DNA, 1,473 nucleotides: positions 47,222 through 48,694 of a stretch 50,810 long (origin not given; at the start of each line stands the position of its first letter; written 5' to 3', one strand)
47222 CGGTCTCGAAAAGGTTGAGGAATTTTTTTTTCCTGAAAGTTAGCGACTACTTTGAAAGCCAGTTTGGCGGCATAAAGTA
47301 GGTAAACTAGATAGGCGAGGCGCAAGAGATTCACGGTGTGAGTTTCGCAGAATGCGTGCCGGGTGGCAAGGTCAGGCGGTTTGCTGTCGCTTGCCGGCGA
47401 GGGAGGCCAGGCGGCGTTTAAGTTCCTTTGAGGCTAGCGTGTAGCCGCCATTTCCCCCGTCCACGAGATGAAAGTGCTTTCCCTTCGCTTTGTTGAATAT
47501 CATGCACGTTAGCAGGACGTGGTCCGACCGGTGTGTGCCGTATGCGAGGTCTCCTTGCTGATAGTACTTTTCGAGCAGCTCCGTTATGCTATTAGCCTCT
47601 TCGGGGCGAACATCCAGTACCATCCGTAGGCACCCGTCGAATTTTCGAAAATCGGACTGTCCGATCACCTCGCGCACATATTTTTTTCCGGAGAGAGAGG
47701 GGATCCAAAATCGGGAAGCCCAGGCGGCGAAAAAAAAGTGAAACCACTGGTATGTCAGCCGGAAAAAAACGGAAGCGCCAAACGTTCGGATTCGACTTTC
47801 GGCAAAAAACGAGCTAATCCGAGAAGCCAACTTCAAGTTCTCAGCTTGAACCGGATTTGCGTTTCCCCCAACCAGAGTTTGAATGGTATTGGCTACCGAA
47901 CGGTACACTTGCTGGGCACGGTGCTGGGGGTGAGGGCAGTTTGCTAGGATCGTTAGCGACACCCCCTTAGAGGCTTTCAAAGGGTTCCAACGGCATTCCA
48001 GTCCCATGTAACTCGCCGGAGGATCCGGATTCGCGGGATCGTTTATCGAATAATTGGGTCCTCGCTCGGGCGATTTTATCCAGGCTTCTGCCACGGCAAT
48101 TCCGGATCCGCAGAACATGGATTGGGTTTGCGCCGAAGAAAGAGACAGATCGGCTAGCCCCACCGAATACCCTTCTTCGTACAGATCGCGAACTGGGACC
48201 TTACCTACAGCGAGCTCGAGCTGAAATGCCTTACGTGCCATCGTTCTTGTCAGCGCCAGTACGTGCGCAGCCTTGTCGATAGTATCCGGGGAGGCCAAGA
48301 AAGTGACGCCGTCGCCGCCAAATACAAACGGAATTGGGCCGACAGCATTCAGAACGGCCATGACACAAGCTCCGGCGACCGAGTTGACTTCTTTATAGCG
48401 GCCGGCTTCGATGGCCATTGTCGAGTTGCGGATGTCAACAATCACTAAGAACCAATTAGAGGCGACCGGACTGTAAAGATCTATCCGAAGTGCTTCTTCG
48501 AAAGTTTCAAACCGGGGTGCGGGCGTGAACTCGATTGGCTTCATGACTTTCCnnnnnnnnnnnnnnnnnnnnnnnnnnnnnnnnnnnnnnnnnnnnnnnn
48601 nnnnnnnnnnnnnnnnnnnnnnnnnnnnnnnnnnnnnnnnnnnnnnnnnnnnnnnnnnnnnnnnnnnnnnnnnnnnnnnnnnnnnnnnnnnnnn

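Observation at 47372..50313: Tightly coupled Ku / inactive SRAP-like / cyclase-fold (DUF3095-like) three-gene operon with no LigD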

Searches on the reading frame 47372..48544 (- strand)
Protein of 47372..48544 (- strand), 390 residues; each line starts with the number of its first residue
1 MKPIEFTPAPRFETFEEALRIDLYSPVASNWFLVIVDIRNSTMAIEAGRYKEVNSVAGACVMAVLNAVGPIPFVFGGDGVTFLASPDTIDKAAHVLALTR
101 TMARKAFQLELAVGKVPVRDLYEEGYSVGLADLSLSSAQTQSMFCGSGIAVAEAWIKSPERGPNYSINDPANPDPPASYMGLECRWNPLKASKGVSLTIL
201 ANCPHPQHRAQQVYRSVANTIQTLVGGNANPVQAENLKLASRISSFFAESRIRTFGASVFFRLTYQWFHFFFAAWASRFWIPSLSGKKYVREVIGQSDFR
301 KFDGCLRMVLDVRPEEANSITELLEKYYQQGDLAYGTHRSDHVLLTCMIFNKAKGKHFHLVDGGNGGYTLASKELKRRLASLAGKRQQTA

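Call 3: search_protein_families(library=pfam, proteins=[window:47372-48544:-], max_evalue=1)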
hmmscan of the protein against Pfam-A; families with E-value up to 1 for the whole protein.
window:47372-48544:- (390 aa): 2 families
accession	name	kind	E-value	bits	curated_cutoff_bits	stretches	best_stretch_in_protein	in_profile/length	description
PF11294.13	DUF3095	-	4.3e-95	319.4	22.2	1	10-376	6-378/378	Protein of unknown function (DUF3095)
PF08837.16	DUF1810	-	0.14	12.5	25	1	287-329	84-125/136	Protein of unknown function (DUF1810)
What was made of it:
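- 47372..48544 (-): DUF3095 protein (390 aa) with a class III cyclase-like fold. Asp37 (48434-48436) and the GGDG motif 76-79 (48308-48319) are candidate metal-binding residues. PF11294 at 4e-95 (call 3).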

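Call 4: search_protein_families(library=ncbifam, proteins=[window:47372-48544:-], max_evalue=1)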
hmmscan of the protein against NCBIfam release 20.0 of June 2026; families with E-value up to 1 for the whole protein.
window:47372-48544:- (390 aa): 0 families

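Call 8: find_homologous_proteins(query=window:47372-48544:-)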
Query window:47372-48544:- (390 aa): 446 proteins with E <= 0.001 among 4903 candidates; the best 120 are listed.
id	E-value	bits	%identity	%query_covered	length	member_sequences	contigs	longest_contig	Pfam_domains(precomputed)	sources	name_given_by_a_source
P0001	7.6e-189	646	72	100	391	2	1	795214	PF11294.14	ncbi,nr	ncbi:MAG: DUF3095 family protein [Bdellovibrionaceae bacterium]|nr:DUF3095 family protein [Pseudobde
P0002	9.2e-88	313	42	95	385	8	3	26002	PF11294.14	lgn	-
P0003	1.1e-86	309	42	93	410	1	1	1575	PF11294.14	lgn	-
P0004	9.2e-80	287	41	95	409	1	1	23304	PF11294.14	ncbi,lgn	-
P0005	1.1e-78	283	39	96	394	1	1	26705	PF11294.14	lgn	-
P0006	5.8e-78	281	39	95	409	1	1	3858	PF11294.14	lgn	-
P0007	9.9e-77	277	38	95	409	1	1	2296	PF11294.14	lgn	-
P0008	5.0e-76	274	38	95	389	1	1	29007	PF11294.14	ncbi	-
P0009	4.7e-75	271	38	95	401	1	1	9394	PF11294.14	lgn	-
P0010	7.1e-73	264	39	95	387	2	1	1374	PF11294.14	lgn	-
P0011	4.4e-72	261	37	95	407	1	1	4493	PF11294.14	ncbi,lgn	-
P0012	2.7e-71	259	37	96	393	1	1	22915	PF11294.14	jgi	jgi:hypothetical protein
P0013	3.8e-71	258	37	95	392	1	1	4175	PF11294.14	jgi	jgi:hypothetical protein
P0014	5.1e-71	258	38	94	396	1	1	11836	PF11294.14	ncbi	-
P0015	3.6e-70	255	36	96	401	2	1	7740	PF11294.14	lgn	-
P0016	3.9e-70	255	41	96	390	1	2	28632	PF11294.14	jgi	jgi:hypothetical protein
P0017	4.9e-70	255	40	95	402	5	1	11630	PF11294.14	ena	-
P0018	7.9e-70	254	35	96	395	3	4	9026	PF11294.14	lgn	-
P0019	1.1e-69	253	36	97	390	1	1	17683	PF11294.14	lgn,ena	-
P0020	1.1e-69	253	36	96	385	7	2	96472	PF11294.14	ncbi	-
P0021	1.5e-69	253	37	97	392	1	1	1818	PF11294.14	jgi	jgi:hypothetical protein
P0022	2.0e-69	253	39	95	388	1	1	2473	PF11294.14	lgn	-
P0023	2.1e-69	253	36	97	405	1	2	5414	PF11294.14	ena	-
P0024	4.0e-69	252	36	95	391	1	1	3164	PF11294.14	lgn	-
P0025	5.7e-69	251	36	90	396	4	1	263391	PF11294.14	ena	-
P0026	6.7e-69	251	35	96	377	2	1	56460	PF11294.14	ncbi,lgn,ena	-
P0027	7.2e-69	251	36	97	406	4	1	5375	PF11294.14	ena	-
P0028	7.7e-69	251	36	92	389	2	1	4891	PF11294.14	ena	-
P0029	8.9e-69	250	36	98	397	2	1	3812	PF11294.14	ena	-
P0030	9.4e-69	250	35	90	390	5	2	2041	PF11294.14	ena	-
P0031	1.2e-68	250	36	95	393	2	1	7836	PF11294.14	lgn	-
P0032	1.3e-68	250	37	98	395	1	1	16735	PF11294.14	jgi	jgi:hypothetical protein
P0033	3.8e-68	248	35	100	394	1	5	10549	PF11294.14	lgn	-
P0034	5.6e-68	248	36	95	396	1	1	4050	PF11294.14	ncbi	-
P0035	5.8e-68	248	38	95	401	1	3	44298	PF11294.14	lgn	-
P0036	7.4e-68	247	36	97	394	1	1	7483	PF11294.14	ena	-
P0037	8.9e-68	247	36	96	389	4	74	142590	PF11294.14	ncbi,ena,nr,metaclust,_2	ncbi:MAG TPA: DUF3095 domain-containing protein [Polyangiaceae bacterium LLY-WYZ-15_(1-7)]|nr:DUF309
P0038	1.2e-67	247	38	95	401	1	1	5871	PF11294.14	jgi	jgi:hypothetical protein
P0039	1.3e-67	247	36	97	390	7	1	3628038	PF11294.14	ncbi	ncbi:DUF3095 domain-containing protein [Aggregatilineales bacterium SYSU G02658]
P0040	2.5e-67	246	37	98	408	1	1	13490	PF11294.14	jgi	jgi:hypothetical protein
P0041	2.7e-67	246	37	96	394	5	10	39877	PF11294.14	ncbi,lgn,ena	ncbi:MAG: DUF3095 domain-containing protein [Polyangiaceae bacterium]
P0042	3.3e-67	245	35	98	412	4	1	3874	PF11294.14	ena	-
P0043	4.6e-67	245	36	98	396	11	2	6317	PF11294.14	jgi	jgi:hypothetical protein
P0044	5.3e-67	245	38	95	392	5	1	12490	PF11294.14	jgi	jgi:hypothetical protein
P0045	6.1e-67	244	37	94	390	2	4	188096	PF11294.14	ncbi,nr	ncbi:MAG: DUF3095 domain-containing protein [Sandaracinus sp.]|nr:DUF3095 domain-containing protein 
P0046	6.6e-67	244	35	97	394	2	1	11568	PF11294.14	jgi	jgi:hypothetical protein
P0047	8.5e-67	244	40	92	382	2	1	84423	PF11294.14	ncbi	ncbi:MAG: DUF3095 domain-containing protein [Myxococcota bacterium]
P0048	1.0e-66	244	38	96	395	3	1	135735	PF11294.14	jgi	jgi:hypothetical protein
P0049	1.0e-66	244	35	96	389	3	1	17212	PF11294.14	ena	-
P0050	1.1e-66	244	39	94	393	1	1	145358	PF11294.14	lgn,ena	-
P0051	1.1e-66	244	36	94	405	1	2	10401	PF11294.14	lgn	-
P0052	1.4e-66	243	38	97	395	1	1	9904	PF11294.14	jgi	jgi:hypothetical protein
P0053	1.4e-66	243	36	96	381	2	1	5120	PF11294.14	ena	-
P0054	1.7e-66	243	37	97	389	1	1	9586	PF11294.14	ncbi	-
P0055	1.8e-66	243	36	95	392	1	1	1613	PF11294.14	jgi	jgi:hypothetical protein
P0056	2.0e-66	243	35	96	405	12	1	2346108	PF11294.14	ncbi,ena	-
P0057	2.5e-66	242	37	95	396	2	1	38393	PF11294.14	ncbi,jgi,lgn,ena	jgi:hypothetical protein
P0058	3.2e-66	242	36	95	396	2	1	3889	PF11294.14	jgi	-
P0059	5.2e-66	241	38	94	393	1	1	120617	PF11294.14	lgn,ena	-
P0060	7.6e-66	241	36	95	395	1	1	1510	PF11294.14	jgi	jgi:hypothetical protein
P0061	8.0e-66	241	37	90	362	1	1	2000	PF11294.14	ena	-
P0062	9.2e-66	241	35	95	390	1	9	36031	PF11294.14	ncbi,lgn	-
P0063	1.2e-65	240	39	96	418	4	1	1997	PF11294.14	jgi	jgi:hypothetical protein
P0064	1.2e-65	240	37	94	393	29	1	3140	PF11294.14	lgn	-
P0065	1.3e-65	240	36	98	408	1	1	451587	PF11294.14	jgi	jgi:hypothetical protein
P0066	1.3e-65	240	38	98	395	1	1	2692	PF11294.14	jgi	jgi:hypothetical protein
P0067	1.4e-65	240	37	95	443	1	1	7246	PF11294.14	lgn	-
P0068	1.6e-65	240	36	97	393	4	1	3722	PF11294.14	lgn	-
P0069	1.7e-65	240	35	96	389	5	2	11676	PF11294.14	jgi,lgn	-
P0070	1.7e-65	240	37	93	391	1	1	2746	PF11294.14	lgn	-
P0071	1.8e-65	240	38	95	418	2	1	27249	PF11294.14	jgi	-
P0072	2.0e-65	239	36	95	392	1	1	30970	PF11294.14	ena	-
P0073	2.0e-65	239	37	96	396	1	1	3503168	PF11294.14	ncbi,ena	-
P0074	2.1e-65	239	37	96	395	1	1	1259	PF11294.14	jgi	-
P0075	2.5e-65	239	37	98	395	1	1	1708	PF11294.14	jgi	-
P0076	2.9e-65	239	36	94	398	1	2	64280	PF11294.14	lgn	-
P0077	3.0e-65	239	35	96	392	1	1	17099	PF11294.14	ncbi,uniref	ncbi:DUF3095 domain-containing protein [Microcoleus sp. herbarium14]|uniref:DUF3095 domain-containin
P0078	3.5e-65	239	36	96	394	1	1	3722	PF11294.14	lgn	-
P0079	4.0e-65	238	36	97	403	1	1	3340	PF11294.14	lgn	-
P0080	4.9e-65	238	37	96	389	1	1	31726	PF11294.14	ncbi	ncbi:MAG: DUF3095 domain-containing protein [Burkholderiales bacterium]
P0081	5.3e-65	238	37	96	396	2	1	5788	PF11294.14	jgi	jgi:hypothetical protein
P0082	5.4e-65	238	37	96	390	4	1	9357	PF11294.14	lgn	-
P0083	5.5e-65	238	36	96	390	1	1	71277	PF11294.14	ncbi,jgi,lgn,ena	jgi:hypothetical protein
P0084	5.7e-65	238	35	94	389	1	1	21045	PF11294.14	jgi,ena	-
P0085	7.3e-65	238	36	96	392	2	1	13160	PF11294.14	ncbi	-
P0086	7.8e-65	238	35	96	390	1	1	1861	PF11294.14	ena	-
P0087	8.9e-65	237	37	98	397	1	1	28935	PF11294.14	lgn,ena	-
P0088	9.7e-65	237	37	96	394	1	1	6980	PF11294.14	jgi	-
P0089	1.2e-64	237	36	96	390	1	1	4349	PF11294.14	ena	-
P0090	1.4e-64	237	38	96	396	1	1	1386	PF11294.14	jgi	-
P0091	1.5e-64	237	38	96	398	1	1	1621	PF11294.14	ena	-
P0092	1.9e-64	236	35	96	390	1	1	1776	PF11294.14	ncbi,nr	ncbi:MAG: DUF3095 domain-containing protein [Microcoleus sp. C1-bin4]|nr:DUF3095 domain-containing p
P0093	2.0e-64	236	36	96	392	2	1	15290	PF11294.14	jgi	jgi:hypothetical protein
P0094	2.4e-64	236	35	96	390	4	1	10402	PF11294.14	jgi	jgi:hypothetical protein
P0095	2.5e-64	236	35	96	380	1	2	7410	PF11294.14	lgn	-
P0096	2.6e-64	236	36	95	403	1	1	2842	PF11294.14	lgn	-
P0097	2.8e-64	236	35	90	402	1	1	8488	PF11294.14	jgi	jgi:hypothetical protein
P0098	3.6e-64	235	38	91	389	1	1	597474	PF11294.14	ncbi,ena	-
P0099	3.9e-64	235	34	96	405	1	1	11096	PF11294.14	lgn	-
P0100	4.0e-64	235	37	96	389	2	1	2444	PF11294.14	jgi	-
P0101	4.1e-64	235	35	96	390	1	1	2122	PF11294.14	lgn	-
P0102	4.5e-64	235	37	95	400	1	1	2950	PF11294.14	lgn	-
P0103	4.6e-64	235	35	96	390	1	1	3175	PF11294.14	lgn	-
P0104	4.8e-64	235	35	96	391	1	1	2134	PF11294.14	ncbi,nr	ncbi:MAG: DUF3095 domain-containing protein [Microcoleus sp. Co-bin12]|nr:DUF3095 domain-containing 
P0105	5.1e-64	235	34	96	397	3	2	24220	PF11294.14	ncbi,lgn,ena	-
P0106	5.6e-64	235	35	96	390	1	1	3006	PF11294.14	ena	-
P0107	6.6e-64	234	37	96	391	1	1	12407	PF11294.14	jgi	jgi:hypothetical protein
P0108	7.0e-64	234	35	96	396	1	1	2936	PF11294.14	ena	-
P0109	8.0e-64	234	35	96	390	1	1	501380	PF11294.14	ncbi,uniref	ncbi:DUF3095 domain-containing protein [Microcoleus sp. A006_D1]|uniref:DUF3095 domain-containing pr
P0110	9.0e-64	234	35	94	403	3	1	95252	PF11294.14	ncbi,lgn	-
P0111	9.3e-64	234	35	96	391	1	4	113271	PF11294.14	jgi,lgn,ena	jgi:hypothetical protein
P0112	1.0e-63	234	37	95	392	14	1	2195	PF11294.14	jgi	-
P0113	1.0e-63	234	34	96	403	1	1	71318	PF11294.14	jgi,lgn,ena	-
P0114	1.2e-63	234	36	96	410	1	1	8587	PF11294.14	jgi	jgi:hypothetical protein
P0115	1.2e-63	234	37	92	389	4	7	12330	PF11294.14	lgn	-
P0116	1.3e-63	233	36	96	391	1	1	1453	PF11294.14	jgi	jgi:hypothetical protein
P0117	1.5e-63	233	34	96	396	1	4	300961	PF11294.14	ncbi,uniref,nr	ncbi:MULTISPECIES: DUF3095 domain-containing protein [unclassified Leptolyngbya]|uniref:DUF3095 doma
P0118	1.7e-63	233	35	96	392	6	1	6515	PF11294.14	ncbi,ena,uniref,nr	ncbi:hypothetical protein AVDCRST_MAG84-7262 [uncultured Microcoleus sp.]|uniref:Adenylate cyclase n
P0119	1.8e-63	233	35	96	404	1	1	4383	PF11294.14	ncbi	-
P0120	1.9e-63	233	37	95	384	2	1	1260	PF11294.14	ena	-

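Call 9: find_encoding_contigs(protein=P0001, flank=10000, max_places=3)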
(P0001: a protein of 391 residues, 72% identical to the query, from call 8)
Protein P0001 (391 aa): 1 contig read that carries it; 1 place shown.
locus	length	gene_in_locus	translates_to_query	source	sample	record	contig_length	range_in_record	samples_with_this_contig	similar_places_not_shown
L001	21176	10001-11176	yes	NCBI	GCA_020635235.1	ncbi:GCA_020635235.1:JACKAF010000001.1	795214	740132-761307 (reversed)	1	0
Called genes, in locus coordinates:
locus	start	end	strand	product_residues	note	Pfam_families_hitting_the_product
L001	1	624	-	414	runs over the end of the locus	-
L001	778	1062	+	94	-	PF04359:DUF493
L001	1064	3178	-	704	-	PF03924:CHASE, PF00512:HisKA, PF02518:HATPase_c, PF00072:Response_reg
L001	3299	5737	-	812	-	PF13298:LigD_N, PF01068:DNA_ligase_A_M, PF04679:DNA_ligase_A_C, PF21686:LigD_Prim-Pol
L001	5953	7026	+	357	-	PF02350:Epimerase_2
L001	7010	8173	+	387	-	-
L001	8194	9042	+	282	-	PF13578:Methyltransf_24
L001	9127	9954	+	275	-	PF02735:Ku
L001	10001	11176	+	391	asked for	PF11294:DUF3095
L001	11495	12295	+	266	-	-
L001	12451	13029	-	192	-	-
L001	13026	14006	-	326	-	PF00494:SQS_PSY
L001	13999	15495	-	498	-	PF00890:FAD_binding_2 (faint), PF01266:DAO (faint), PF01593:Amino_oxidase, PF13450:NAD_binding_8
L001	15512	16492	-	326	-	PF00348:polyprenyl_synt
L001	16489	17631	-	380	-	PF05834:Lycopene_cycl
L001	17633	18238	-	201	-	PF00578:AhpC-TSA (faint), PF02630:SCO1-SenC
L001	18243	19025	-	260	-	PF01061:ABC2_membrane, PF12698:ABC2_membrane_3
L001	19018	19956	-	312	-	PF00005:ABC_tran, PF13304:AAA_21 (weak)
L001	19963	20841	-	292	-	PF01040:UbiA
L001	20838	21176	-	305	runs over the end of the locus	PF02628:COX15-CtaA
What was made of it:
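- In the relatives, LigD already carries a Prim-Pol domain (call 9).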

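Call 15: find_related_loci(query=A1, collection=genome_contigs, flank=8000)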
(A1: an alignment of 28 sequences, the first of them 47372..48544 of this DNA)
Query A1 (390 aa) in genome_contigs; peptide patterns used: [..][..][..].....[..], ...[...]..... (x = any residue, [..] = any of these).
599 stretches matched a pattern (row limit reached: there are more); 582 encode a relative of the query (tblastn E <= 1e-3); the best 80 are kept; 80 distinct loci.
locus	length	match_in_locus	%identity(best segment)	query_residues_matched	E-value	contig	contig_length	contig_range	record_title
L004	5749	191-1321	40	10-379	3e-79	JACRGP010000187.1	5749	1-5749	MAG: Nitrospinota bacterium isolate NC_groundwater_1754_Pr3_B-0.1um_58_23 SR-2_scaffold_141_3716549, whole genome shotgu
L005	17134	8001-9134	37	6-379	7e-76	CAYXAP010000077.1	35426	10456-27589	MAG TPA_asm: uncultured Sandaracinus sp. isolate SRP321284_co1_170 genome assembly, contig: NODE_1351_length_35426_cov_1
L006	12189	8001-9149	37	10-385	2e-75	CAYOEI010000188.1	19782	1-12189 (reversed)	MAG TPA_asm: uncultured Hyphomicrobiaceae bacterium isolate binchicken_co244_412 genome assembly, contig: k141_850779, w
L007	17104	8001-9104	36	23-382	2e-74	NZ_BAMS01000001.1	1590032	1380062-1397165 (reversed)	Sneathiella glossodoripedis JCM 23214, whole genome shotgun sequence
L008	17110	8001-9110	37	13-383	4e-74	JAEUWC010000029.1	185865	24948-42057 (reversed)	MAG: Bdellovibrionales bacterium isolate new MAG-397 k141_1521152, whole genome shotgun sequence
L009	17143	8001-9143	36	12-382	3e-73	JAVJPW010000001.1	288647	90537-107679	MAG: Alphaproteobacteria bacterium isolate E1-EBD-17 k141_34100, whole genome shotgun sequence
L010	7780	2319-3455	37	6-379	3e-72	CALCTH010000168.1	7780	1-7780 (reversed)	MAG TPA_asm: uncultured Myxococcales bacterium isolate SRR3401483_bin.95_CONCOCT_v1.1_MAG genome assembly, contig: ERZ17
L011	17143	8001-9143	35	6-382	8e-72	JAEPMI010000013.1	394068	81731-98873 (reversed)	MAG: Deltaproteobacteria bacterium isolate HCUG1432-5 NODE_13_length_394068_cov_33.120262, whole genome shotgun sequence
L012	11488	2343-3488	35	6-379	4e-71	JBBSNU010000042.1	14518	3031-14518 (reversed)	MAG: Chroococcales cyanobacterium isolate LS6_sbin.12 LS6_sbin.12_K_748326_L_14518_cov_61.7737, whole genome shotgun seq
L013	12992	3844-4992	37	6-380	3e-71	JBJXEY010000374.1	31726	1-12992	MAG: Burkholderiales bacterium isolate F1F2.bin.81 k127_9747193, whole genome shotgun sequence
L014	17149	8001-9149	39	6-381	7e-71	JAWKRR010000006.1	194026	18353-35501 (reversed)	MAG: Myxococcota bacterium isolate BC1.85 BC1.85.fa-6, whole genome shotgun sequence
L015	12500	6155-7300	36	13-386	1e-70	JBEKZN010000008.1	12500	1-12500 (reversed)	MAG: Opitutales bacterium isolate SPRUCE 70 SPRUCE_70_8, whole genome shotgun sequence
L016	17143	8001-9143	34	6-378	2e-70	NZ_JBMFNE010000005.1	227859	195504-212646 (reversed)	MAG: Chloroflexus sp. isolate KM4338-03 NODE_5_length_227859_cov_85.889838, whole genome shotgun sequence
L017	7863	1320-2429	35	12-376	1e-70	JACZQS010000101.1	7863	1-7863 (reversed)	MAG: Proteobacteria bacterium isolate B24D1T1 B24D1T1_NODE3056, whole genome shotgun sequence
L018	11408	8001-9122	37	15-382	3e-70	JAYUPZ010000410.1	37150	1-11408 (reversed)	MAG: Myxococcales bacterium isolate GL111_DN_concoct_63 GL111_DN_concoct_63_409, whole genome shotgun sequence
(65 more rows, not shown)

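Call 30: predict_structure(alignment_id=A1)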
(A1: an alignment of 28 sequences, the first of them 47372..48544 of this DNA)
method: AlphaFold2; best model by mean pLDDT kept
length: 390 residues; sequences in the alignment: 28
mean_pLDDT: 93.0   pTM: 0.90
mean pLDDT of the five models: 93.0, 93.0, 92.5, 92.2, 91.3
residues with pLDDT >= 90: 341; 70-90: 43; 50-70: 2; < 50: 4
segments of 3 or more residues with pLDDT < 50: 388-390
pLDDT, mean of each block of 10 residues (from residue 1): 77 95 96 96 92 95 95 92 97 97 96 97 96 93 94 94 91 88 92 97 93 96 92 92 93 95 96 94 92 94 95 98 98 97 92 84 92 94 68
secondary structure, 60 per line:
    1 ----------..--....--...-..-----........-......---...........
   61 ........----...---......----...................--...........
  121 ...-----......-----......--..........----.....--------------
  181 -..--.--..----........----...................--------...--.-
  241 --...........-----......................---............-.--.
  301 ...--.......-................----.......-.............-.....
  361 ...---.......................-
elements in order: H15-18 E32-39 H41-46 H50-68 E73-75 E79-84 H89-107 E110-117 H118-123 E129-134 E140-145 H148-157 H162-165 E195-202 H207-225 H243-253 H259-280 H284-295 E300-303 E306-312 H314-329 E334-340 E342-351 E356-363 H367-389
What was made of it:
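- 47372..48544 (-): AF2 pLDDT 93, pTM 0.90 (call 30).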
